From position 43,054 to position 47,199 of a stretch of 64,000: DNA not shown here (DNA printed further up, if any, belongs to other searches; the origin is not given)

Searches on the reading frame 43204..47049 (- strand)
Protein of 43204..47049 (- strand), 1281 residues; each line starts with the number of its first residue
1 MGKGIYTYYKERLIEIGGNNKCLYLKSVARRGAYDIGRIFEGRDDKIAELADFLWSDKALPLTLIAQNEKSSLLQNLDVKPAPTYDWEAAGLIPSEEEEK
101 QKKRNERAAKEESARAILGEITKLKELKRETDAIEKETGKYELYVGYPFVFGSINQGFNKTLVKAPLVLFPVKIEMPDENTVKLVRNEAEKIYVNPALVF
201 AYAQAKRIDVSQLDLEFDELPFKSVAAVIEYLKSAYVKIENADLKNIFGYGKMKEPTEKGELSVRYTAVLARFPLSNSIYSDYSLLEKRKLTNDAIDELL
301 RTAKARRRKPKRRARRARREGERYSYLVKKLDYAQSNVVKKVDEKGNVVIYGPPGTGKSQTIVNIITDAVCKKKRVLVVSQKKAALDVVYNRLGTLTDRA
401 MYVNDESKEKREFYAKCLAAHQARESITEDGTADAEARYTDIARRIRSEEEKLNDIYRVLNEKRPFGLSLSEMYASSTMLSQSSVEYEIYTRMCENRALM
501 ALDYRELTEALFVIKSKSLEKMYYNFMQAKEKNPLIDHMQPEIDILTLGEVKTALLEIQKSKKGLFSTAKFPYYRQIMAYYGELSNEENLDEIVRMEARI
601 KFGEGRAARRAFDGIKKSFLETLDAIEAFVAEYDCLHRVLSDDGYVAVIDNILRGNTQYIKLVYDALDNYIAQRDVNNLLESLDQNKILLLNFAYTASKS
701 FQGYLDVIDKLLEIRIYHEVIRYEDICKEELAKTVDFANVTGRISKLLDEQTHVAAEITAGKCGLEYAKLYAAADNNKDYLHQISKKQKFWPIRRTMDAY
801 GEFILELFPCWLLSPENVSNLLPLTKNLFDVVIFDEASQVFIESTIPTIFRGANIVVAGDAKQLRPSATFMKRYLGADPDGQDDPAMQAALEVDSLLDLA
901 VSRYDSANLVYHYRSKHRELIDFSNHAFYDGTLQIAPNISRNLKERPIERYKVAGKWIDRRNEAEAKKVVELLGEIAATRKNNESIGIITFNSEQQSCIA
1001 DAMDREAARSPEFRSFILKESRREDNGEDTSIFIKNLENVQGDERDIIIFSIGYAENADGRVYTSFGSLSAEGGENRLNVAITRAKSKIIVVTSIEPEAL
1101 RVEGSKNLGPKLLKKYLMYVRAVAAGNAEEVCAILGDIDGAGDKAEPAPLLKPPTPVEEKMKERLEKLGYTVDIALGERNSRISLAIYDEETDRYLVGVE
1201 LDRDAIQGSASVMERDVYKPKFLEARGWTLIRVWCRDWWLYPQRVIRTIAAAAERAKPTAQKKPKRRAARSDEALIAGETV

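Call 71: search_protein_families(library=pfam, proteins=[window:43204-47049:-], max_evalue=0.00001)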
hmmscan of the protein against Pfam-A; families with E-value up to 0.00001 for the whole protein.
window:43204-47049:- (1281 aa): 5 families
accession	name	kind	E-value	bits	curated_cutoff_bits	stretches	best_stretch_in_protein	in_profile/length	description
PF13087.12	AAA_12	-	2.2e-21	76.7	27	1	895-1094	4-193/195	AAA domain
PF18741.7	MTES_1575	-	1.8e-18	66.8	38.2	1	1158-1251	2-94/96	REase_MTES_1575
PF13086.12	AAA_11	-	2.6e-18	67.2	27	1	331-458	2-138/257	AAA domain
PF13195.11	DUF4011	-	2.9e-08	34.3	22.2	1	13-199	2-155/158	Protein of unknown function (DUF4011)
PF13245.12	AAA_19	-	1.5e-06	28.8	25.1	0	335-393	1-61/134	AAA domain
